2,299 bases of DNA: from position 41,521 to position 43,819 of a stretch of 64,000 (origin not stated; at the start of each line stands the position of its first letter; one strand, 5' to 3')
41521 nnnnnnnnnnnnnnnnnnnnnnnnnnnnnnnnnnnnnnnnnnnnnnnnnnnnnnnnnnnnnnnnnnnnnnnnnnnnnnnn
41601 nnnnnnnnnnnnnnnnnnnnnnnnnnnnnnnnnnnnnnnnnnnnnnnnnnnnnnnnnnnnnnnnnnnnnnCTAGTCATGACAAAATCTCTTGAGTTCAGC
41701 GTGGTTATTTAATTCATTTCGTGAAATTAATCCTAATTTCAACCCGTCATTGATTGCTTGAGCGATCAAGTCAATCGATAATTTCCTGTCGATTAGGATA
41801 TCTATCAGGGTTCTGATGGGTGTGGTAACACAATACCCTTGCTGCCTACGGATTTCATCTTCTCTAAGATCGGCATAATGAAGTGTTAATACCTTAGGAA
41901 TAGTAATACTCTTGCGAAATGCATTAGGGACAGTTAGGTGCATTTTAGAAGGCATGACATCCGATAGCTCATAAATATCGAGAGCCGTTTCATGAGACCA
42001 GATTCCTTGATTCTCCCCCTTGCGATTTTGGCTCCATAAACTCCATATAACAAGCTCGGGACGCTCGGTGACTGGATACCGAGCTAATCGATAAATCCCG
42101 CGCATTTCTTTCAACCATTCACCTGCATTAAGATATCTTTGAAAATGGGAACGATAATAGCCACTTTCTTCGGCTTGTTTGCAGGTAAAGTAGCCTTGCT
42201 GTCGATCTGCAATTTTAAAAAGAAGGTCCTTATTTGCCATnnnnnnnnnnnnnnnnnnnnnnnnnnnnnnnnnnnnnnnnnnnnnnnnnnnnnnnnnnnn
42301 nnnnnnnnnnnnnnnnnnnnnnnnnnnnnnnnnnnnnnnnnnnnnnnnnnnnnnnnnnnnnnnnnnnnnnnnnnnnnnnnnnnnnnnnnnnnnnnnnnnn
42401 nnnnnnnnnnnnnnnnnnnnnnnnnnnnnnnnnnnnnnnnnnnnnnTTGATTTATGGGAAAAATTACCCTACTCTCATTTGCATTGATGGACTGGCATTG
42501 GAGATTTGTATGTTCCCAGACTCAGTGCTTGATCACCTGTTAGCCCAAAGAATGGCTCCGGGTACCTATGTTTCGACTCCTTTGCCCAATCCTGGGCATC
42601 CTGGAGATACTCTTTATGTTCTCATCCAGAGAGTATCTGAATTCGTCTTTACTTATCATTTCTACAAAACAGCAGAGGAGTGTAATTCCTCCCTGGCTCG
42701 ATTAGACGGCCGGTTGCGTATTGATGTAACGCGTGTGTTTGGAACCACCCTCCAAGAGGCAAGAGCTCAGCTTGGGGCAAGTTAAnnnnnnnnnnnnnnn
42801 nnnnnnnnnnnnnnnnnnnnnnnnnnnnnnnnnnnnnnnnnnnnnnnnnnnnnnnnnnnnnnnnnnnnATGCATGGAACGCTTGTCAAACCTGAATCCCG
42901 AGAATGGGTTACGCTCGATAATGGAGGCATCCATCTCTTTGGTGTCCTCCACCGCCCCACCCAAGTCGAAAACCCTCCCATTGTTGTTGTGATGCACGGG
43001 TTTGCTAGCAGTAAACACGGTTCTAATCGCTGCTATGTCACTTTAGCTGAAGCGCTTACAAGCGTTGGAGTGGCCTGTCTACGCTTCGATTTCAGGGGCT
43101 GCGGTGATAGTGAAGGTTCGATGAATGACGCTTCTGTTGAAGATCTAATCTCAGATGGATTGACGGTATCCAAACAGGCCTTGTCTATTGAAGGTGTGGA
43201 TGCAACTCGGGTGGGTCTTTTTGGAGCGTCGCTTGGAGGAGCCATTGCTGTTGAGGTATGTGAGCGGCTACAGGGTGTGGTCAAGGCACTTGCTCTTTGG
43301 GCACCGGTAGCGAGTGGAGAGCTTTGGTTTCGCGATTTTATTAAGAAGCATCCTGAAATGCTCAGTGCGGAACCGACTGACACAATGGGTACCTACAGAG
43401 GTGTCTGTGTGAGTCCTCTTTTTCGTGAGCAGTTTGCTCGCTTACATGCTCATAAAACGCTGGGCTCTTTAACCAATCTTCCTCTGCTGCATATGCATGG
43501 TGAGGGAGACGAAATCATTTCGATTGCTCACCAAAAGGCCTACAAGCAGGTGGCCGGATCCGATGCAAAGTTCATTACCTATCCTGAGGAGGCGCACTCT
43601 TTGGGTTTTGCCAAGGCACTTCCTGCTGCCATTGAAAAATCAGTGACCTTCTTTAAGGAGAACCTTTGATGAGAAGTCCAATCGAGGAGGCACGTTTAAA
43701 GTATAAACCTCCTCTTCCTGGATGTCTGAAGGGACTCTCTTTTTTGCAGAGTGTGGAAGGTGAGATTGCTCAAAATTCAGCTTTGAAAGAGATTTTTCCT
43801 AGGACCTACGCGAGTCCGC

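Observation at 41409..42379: tRNA(CAT)-anchored scar of an integrated element carrying an orphan AbiEi antitoxin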

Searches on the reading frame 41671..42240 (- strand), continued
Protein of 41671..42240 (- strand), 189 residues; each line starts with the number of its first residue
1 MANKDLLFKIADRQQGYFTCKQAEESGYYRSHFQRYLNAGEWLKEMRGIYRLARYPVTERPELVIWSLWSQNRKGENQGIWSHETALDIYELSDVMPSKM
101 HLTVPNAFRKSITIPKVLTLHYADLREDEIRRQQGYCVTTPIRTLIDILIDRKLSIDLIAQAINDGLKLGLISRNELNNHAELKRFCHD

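Call 41: search_solved_structures(query=window:41671-42240:-, max_evalue=1, show_alignments=1)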
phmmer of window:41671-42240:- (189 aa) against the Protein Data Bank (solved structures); distinct sequences matched with E-value up to 1: 3.
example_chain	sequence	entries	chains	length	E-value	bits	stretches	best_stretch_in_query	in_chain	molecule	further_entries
9hlo_A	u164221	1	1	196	0.32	13.9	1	78-131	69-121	Abortive infection protein AbiGI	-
6y8q_A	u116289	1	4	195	0.57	13.1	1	78-131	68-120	Abortive phage infection protein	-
4be3_A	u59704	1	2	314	0.79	12.6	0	64-99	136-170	ALGINATE LYASE, FAMILY PL7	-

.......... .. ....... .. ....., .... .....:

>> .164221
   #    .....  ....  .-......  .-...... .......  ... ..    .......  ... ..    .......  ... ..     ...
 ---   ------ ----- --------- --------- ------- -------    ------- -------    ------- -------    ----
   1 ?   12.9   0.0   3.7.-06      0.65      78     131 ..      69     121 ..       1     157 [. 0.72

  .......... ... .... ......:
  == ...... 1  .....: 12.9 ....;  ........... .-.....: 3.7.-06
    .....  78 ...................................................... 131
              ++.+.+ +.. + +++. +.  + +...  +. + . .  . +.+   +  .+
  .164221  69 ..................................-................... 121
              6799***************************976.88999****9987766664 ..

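Call 44: list_cluster_members(proteins=[P0001, P0004, P0003, P0002])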
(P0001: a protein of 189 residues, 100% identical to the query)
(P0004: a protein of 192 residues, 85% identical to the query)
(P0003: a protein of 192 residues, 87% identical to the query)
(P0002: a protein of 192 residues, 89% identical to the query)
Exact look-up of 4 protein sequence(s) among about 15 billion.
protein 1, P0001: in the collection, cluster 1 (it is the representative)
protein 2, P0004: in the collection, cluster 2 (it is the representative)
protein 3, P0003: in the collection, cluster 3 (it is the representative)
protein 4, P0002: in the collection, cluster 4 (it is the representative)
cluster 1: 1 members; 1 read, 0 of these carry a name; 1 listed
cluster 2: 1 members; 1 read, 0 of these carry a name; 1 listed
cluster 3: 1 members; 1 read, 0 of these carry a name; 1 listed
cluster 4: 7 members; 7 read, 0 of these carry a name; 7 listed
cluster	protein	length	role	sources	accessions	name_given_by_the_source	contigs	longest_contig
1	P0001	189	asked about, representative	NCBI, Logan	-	-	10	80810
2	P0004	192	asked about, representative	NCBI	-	-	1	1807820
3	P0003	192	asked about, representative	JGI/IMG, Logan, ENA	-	-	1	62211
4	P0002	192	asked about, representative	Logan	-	-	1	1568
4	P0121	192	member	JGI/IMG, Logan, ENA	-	-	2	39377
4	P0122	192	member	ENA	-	-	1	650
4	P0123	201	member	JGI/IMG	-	-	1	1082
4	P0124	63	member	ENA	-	-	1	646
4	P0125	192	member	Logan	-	-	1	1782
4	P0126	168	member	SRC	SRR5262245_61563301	-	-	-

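Call 47: find_encoding_contigs(protein=P0121, flank=10000, max_places=3)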
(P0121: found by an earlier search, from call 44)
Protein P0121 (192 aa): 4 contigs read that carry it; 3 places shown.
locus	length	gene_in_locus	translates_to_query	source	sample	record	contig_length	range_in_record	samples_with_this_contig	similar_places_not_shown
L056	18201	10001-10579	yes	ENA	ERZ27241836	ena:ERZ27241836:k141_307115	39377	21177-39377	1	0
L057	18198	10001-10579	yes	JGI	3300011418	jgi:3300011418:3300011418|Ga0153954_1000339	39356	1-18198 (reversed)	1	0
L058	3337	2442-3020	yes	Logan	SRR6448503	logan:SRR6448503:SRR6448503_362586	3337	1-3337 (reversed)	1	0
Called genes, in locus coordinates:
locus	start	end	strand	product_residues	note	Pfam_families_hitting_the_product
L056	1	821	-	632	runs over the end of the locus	PF08206:OB_RNB, PF17876:CSD2, PF00773:RNB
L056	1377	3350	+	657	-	-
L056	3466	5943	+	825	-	PF00133:tRNA-synt_1, PF09334:tRNA-synt_1g, PF00133:tRNA-synt_1, PF13603:tRNA-synt_1_2, PF08264:Anticodon_1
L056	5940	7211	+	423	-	PF04413:Glycos_transf_N, PF00534:Glycos_transf_1 (weak)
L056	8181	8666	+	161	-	PF00589:Phage_integrase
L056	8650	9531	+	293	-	-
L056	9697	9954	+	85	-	-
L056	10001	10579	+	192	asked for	PF13338:AbiEi_4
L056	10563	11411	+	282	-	PF08843:AbiEii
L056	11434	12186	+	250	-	PF00106:adh_short, PF08659:KR, PF23441:SDR, PF13561:adh_short_C2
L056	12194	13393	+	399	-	PF00083:Sugar_tr, PF07690:MFS_1, PF05977:MFS_3, PF13347:MFS_2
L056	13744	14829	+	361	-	PF00589:Phage_integrase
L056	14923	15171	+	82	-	-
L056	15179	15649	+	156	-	-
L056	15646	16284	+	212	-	PF13481:AAA_25, PF03796:DnaB_C, PF06745:ATPase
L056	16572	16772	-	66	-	-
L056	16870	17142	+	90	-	PF21983:NikA-like (weak), PF08681:TacA1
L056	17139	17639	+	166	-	PF00583:Acetyltransf_1, PF13508:Acetyltransf_7, PF13673:Acetyltransf_10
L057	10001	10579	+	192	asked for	PF13338:AbiEi_4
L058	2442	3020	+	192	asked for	PF13338:AbiEi_4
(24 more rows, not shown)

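Call 48: find_encoding_contigs(protein=P0002, flank=5000, max_places=3)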
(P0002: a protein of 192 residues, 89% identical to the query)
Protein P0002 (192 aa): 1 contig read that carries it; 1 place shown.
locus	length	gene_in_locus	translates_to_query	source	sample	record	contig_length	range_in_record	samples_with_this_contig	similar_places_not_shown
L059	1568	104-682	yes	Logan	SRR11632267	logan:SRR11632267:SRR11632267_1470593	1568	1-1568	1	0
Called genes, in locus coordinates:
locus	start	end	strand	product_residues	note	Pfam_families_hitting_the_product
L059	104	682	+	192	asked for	PF13338:AbiEi_4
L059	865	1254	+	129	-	PF00903:Glyoxalase, PF12681:Glyoxalase_2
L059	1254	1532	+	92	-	PF11731:Cdd1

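Call 60: find_related_loci(query=window:41671-42240:-, collection=viral_contigs, flank=6000)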
Query window:41671-42240:- (189 aa) in viral_contigs; peptide patterns used: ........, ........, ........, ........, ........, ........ (x = any residue, [..] = any of these).
7 stretches matched a pattern, but none encodes a relative of the query by tblastn (E <= 1e-3).

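Call 63: search_protein_families(library=pfam, proteins=[L034:1098-2216:-, L034:2253-3791:-, L034:4693-5472:-, L056:8650-9531:+, L056:9697-9954:+, L056:13744-14829:+, L056:14923-15171:+, L056:15179-15649:+, L056:15646-16284:+], max_evalue=0.01)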
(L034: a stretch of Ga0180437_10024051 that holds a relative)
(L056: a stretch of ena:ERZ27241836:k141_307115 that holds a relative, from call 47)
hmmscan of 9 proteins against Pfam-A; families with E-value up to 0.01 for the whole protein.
L034:1098-2216:- (372 aa): 1 family
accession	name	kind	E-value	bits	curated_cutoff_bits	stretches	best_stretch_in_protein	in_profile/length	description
PF13310.11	Virulence_RhuM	-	1.3e-113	378.9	33.7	1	65-308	1-248/252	Virulence protein RhuM family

L034:2253-3791:- (512 aa): 2 families
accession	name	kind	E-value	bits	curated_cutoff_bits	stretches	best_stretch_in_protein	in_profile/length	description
PF00144.29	Beta-lactamase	-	7e-60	203.4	27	1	35-364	1-313/329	Beta-lactamase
PF11954.13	DUF3471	-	6.1e-11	43.1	29.3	1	414-496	4-89/103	Domain of unknown function (DUF3471)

L034:4693-5472:- (259 aa): 1 family
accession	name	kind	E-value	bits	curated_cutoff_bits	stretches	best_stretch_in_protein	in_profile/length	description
PF12281.14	NTP_transf_8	-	9.6e-11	42.5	26.3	1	13-192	9-202/218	Nucleotidyltransferase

L056:8650-9531:+ (293 aa): 0 families

L056:9697-9954:+ (85 aa): 0 families

L056:13744-14829:+ (361 aa): 2 families
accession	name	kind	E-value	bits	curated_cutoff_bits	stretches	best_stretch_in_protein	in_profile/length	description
PF00589.27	Phage_integrase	-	1.8e-23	83.6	27.1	1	176-339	2-171/172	Phage integrase family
PF24624.1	Int_N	-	3.3e-05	25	27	1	64-168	3-100/100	Phage integrase, N-terminal domain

L056:14923-15171:+ (82 aa): 1 family
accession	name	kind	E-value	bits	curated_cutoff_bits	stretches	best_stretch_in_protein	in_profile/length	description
PF20063.5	DUF6462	-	5.3e-05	23.8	27.1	1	57-80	28-51/51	Family of unknown function (DUF6462)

L056:15179-15649:+ (156 aa): 0 families

L056:15646-16284:+ (212 aa): 5 families
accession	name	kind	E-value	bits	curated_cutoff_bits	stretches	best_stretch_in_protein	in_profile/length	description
PF03796.21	DnaB_C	-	5.5e-19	69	27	1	43-208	3-175/255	DnaB-like helicase C terminal domain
PF13481.12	AAA_25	-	1e-09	38.8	27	1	48-211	21-190/195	AAA domain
PF06745.19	ATPase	-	1.1e-08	35.2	26.6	1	44-174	3-131/231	KaiC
PF20307.4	divDNAB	-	2.8e-05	23.4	26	1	44-104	59-121/356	Divergent DnaB-like ATPase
PF20720.3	nSTAND3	-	0.00011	22.3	27.2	1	58-102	16-61/155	Novel STAND NTPase 3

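Call 64: predict_structure(alignment_id=A2)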
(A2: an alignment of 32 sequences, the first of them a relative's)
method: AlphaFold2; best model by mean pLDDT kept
length: 189 residues; sequences in the alignment: 32
mean_pLDDT: 80.7   pTM: 0.72
mean pLDDT of the five models: 80.7, 76.5, 75.2, 74.2, 61.6
residues with pLDDT >= 90: 44; 70-90: 116; 50-70: 19; < 50: 10
segments of 3 or more residues with pLDDT < 50: 85-91
pLDDT, mean of each block of 10 residues (from residue 1): 78 91 92 94 91 83 85 86 55 56 86 81 89 79 80 73 81 84 73
secondary structure, 60 per line:
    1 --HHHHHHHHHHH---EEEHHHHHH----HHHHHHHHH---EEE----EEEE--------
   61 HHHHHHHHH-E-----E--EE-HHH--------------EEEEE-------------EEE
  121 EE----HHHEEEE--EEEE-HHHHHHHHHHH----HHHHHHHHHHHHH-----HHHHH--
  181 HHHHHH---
elements in order: H3-13 E17-19 H20-25 H30-38 E42-44 E49-52 H61-69 E100-104 E118-122 E130-133 E136-139 H141-151 H156-168 H174-178 H181-186

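Call 66: fold_search(model_id=the predicted structure, library=pdb)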
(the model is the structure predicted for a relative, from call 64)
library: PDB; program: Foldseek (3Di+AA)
matches with E <= 10: 307; with E <= 0.001: 2
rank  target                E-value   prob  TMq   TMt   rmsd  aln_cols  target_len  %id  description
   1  6y8q_A                6.6e-09  1.00  0.57  0.56   5.6       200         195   18  AbiEi antitoxin from Streptococcus agalactiae (released 2020-12-16)
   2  6y8q_D                2.1e-06  1.00  0.49  0.50   6.4       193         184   16  AbiEi antitoxin from Streptococcus agalactiae (released 2020-12-16)
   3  1zel_A                2.0e-02  0.97  0.52  0.37   5.9       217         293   12  Crystal structure of RV2827C protein from Mycobacterium tuberculosis (released 2006-05-02)
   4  1zel_B                3.5e-02  0.98  0.59  0.41   5.1       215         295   13  Crystal structure of RV2827C protein from Mycobacterium tuberculosis (released 2006-05-02)
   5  9xrl_Q                2.8e-01  0.87  0.25  0.08   8.6        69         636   16  Structure of mouse cytoplasmic lattice (CPL) repeating unit (released 2026-03-18)
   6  6l0o                  2.9e-01  0.94  0.23  0.54   3.0        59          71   17  WH domain of human MCM8 (released 2020-04-29)
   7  8hd2                  3.3e-01  0.13  0.18  0.11  17.1       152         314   12  Crystal structure of SAM dependent methyltransferase encoded in type II fatty acid biosynthesis gene cluster from ladder (released 2023-05-17)
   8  9xrl_i                4.0e-01  0.80  0.26  0.07   9.6        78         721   15  Structure of mouse cytoplasmic lattice (CPL) repeating unit (released 2026-03-18)
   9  3b73_A                5.2e-01  0.38  0.20  0.39   8.4        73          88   15  Crystal structure of the PhiH1 repressor-like protein from Haloarcula marismortui (released 2007-11-13)
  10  4hw0_A                5.5e-01  0.30  0.20  0.32   6.0        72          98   17  Crystal structure of Sso10a-2, a DNA-binding protein from Sulfolobus solfataricus (released 2013-10-30)
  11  9xrl_H                5.9e-01  0.82  0.26  0.07   8.4        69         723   16  Structure of mouse cytoplasmic lattice (CPL) repeating unit (released 2026-03-18)
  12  9lq4_A                5.9e-01  0.82  0.23  0.06   3.5        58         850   17  Structure of the human monomeric NLRP7-TCL1A complex (released 2025-12-10)
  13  9gu4                  6.2e-01  0.90  0.24  0.10   2.4        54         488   15  Crystal structure of NLRP3 in complex with inhibitor NP3-253 (released 2024-12-11)
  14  1bby                  6.2e-01  0.69  0.22  0.52   3.4        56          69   14  DNA-BINDING DOMAIN FROM HUMAN RAP30, NMR, MINIMIZED AVERAGE (released 1998-11-25)
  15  5n35                  6.2e-01  0.57  0.21  0.52   3.4        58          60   12  Gadolinium phased PBP2 (SSO6202) at 2.2 Ang (released 2017-05-17)
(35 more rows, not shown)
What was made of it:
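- On AbiEi antitoxin family (PF13338 / COG5340): AlphaFold2 model (pLDDT 80.7) matches 6Y8Q_A over 200 columns, E 6.6e-9, TM 0.57 (calls 64, 66).
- Closest known: Rv2827c-Rv2826c of Mycobacterium tuberculosis. Same: Same fold family (Foldseek rank 3-4, call 66).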

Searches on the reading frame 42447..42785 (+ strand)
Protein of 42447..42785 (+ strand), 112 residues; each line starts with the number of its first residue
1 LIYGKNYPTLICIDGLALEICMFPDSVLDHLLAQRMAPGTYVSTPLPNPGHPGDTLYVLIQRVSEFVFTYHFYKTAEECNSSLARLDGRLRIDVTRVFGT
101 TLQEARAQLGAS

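Call 6: search_protein_families(library=pfam, proteins=[window:42447-42785:+], max_evalue=1)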
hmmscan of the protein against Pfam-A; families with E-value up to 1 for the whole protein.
window:42447-42785:+ (112 aa): 0 families

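Call 7: search_protein_families(library=ncbifam, proteins=[window:42447-42785:+], max_evalue=1)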
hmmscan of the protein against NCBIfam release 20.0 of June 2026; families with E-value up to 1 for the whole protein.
window:42447-42785:+ (112 aa): 0 families

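Call 8: search_protein_families(library=padloc, proteins=[window:42447-42785:+], max_evalue=1)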
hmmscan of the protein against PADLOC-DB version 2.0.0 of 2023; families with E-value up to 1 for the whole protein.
window:42447-42785:+ (112 aa): 0 families

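Call 69: find_encoding_contigs(protein=window:42510-42785:+, flank=4000, max_places=10)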
Protein window:42510-42785:+ (91 aa): 10 contigs read that carry it; 3 places shown.
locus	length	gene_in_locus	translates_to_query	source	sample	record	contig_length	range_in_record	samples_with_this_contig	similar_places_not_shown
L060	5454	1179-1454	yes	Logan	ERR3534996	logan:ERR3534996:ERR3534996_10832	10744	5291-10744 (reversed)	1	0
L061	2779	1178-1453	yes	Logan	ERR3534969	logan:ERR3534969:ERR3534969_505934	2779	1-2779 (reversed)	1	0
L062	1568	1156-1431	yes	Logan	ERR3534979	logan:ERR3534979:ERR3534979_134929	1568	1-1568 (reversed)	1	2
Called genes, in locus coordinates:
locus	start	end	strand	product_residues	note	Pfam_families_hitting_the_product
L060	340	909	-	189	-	PF13338:AbiEi_4 (weak)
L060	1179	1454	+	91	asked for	-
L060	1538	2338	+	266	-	PF02129:Peptidase_S15 (weak), PF12146:Hydrolase_4, PF00561:Abhydrolase_1, PF12697:Abhydrolase_6, PF00326:Peptidase_S9 (weak), PF07859:Abhydrolase_3 (weak)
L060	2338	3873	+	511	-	PF00365:PFK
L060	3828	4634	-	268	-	-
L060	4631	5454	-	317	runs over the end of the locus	PF01134:GIDA (faint), PF01266:DAO (faint), PF03486:HI0933_like (faint), PF07992:Pyr_redox_2, PF12831:FAD_oxidored (faint), PF13738:Pyr_redox_3, PF00070:Pyr_redox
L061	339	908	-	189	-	PF13338:AbiEi_4 (weak)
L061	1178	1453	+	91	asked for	-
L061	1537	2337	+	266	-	PF02129:Peptidase_S15 (weak), PF12146:Hydrolase_4, PF00561:Abhydrolase_1, PF12697:Abhydrolase_6, PF00326:Peptidase_S9 (weak), PF07859:Abhydrolase_3 (weak)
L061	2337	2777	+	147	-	?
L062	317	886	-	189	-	PF13338:AbiEi_4 (weak)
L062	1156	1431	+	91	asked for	-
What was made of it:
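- No empty-site allele was seen within the same strain (call 69). The islet is present in all 10 contigs of this strain (call 69).
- Tried and rejected: An exact look-up of the flanking ORF showed all 10 contigs carrying the islet (call 69).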

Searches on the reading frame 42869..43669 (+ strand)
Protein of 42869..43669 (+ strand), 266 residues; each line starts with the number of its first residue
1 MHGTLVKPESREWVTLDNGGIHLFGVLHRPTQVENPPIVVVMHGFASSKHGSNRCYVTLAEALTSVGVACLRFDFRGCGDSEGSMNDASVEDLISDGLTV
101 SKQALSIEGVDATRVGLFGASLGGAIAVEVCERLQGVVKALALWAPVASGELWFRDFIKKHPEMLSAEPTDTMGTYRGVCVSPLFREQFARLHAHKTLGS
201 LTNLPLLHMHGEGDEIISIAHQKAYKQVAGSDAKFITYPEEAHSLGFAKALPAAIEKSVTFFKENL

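Call 6: search_protein_families(library=pfam, proteins=[window:42869-43669:+], max_evalue=1)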
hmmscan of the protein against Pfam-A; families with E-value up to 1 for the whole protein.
window:42869-43669:+ (266 aa): 14 families
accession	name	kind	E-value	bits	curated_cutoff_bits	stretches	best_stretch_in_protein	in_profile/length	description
PF12146.15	Hydrolase_4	-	3.6e-19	69.4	27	2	38-151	6-114/239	Serine aminopeptidase, S33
PF00561.26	Abhydrolase_1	-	1.6e-14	54.6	25.8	1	37-166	1-125/245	alpha/beta hydrolase fold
PF12697.13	Abhydrolase_6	-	1e-10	43.1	26.3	1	39-193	1-148/217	Alpha/beta hydrolase family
PF00326.27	Peptidase_S9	-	1.9e-07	31.2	22.6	1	64-266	11-210/213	Prolyl oligopeptidase family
PF07859.19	Abhydrolase_3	-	2.5e-06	27.8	25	1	92-244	51-207/210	alpha/beta hydrolase fold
PF02129.25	Peptidase_S15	-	4.2e-06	27.1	23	1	23-151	5-133/262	X-Pro dipeptidyl-peptidase (S15 family)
PF06500.17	FrsA-like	-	3.1e-05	23.4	22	1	19-252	177-403/414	Esterase FrsA-like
PF05448.18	AXE1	-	4.2e-05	22.9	21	1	98-144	161-206/321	Acetyl xylan esterase (AXE1)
PF01738.24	DLH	-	6.9e-05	23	21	1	91-146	74-129/217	Dienelactone hydrolase family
PF02230.22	Abhydrolase_2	-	0.00011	22.5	23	1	201-244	153-200/217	Phospholipase/Carboxylesterase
PF12740.14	PETase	-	0.011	15.5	28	1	26-153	43-164/263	PET hydrolase-like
PF00975.26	Thioesterase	-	0.013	16.1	26.4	1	51-136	11-89/226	Thioesterase domain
PF03959.19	FSH1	-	0.023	14.8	21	1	116-240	104-197/211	Serine hydrolase (FSH1)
PF02089.21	Palm_thioest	-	0.093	12.9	26.8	1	39-139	2-102/254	Palmitoyl protein thioesterase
